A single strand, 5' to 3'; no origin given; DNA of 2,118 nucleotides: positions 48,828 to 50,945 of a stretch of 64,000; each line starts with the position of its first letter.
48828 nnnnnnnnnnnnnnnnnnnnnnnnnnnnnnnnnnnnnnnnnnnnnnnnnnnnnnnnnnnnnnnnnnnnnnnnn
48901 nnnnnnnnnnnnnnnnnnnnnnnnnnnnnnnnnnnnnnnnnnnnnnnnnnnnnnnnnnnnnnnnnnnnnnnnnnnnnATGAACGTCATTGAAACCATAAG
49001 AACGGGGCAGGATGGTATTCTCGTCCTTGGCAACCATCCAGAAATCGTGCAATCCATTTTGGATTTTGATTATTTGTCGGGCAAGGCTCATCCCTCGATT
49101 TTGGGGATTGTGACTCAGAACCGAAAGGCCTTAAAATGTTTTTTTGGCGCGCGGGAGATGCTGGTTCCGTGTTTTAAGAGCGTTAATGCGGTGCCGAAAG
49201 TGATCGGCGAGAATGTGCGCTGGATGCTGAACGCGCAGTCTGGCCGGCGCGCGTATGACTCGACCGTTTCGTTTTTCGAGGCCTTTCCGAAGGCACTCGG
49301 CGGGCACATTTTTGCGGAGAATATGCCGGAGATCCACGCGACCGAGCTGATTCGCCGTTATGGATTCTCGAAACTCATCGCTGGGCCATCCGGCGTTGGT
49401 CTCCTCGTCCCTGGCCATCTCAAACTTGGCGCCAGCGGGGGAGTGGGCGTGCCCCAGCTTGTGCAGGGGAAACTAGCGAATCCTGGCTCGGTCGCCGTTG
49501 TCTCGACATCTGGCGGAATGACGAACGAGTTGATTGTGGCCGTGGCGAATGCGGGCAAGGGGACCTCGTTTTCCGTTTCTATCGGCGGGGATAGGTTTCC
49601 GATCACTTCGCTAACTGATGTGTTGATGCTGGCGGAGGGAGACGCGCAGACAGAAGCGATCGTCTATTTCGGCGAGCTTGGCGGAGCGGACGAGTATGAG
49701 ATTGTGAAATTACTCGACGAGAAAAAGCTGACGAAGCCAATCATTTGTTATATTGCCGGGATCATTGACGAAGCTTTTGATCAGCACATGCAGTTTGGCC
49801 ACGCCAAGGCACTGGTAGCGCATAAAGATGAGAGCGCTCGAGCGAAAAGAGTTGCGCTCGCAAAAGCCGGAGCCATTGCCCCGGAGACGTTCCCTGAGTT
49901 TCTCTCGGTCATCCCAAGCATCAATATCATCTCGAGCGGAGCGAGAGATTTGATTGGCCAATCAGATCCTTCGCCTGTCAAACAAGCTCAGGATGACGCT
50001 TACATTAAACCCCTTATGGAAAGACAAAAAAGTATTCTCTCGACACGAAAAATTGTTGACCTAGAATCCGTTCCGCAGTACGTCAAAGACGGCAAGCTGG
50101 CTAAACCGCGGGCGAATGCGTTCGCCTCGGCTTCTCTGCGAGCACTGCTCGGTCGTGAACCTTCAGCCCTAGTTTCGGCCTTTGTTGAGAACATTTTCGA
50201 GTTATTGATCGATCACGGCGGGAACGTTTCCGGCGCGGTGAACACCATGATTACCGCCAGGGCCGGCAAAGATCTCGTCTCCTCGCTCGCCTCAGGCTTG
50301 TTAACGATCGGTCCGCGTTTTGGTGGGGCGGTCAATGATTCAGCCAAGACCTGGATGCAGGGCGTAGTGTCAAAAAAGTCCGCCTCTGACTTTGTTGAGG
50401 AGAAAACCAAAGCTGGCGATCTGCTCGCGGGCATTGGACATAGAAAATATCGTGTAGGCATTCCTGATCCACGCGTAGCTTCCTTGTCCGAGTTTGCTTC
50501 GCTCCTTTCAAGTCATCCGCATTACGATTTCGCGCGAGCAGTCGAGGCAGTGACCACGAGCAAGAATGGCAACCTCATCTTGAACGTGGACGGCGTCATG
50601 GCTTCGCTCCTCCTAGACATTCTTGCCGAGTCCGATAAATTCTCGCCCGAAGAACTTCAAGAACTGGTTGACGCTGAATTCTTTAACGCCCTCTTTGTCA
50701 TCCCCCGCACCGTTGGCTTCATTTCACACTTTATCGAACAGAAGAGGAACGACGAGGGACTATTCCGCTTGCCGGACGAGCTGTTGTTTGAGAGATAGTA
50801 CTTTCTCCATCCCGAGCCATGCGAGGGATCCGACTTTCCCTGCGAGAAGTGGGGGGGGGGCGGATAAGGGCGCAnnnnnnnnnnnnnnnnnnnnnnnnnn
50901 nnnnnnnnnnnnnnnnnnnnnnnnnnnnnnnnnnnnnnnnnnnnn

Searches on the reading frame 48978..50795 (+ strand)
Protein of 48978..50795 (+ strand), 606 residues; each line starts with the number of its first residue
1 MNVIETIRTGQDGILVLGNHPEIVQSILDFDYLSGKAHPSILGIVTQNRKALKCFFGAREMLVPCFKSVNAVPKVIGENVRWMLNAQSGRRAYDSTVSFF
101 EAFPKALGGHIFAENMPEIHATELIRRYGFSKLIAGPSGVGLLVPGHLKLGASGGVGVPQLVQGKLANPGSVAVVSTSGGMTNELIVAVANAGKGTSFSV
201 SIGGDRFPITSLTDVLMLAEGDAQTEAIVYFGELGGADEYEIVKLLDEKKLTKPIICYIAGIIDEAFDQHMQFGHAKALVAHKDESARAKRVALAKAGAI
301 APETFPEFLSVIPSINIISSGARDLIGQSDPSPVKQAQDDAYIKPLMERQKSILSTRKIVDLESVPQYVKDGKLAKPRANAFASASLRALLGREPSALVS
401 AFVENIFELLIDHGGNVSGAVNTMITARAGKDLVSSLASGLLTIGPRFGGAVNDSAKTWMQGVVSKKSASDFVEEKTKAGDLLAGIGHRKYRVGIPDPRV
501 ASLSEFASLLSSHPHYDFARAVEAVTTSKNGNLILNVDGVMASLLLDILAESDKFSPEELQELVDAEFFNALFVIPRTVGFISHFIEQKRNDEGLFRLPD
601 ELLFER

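Call 9: search_protein_families(library=pfam, proteins=[window:48978-50795:+], max_evalue=0.001)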
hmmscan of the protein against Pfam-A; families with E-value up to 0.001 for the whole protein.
window:48978-50795:+ (606 aa): 3 families
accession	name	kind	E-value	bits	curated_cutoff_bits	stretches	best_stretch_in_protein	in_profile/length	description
PF00285.26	Citrate_synt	-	1.6e-27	96.9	27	1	339-597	109-355/357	Citrate synthase, C-terminal domain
PF00549.24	Ligase_CoA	-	3.5e-13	50.2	24.5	1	175-299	1-127/128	CoA-ligase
PF13607.11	Succ_CoA_lig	-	2.5e-08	34.2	27.4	1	169-311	1-134/138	Succinyl-CoA ligase like flavodoxin domain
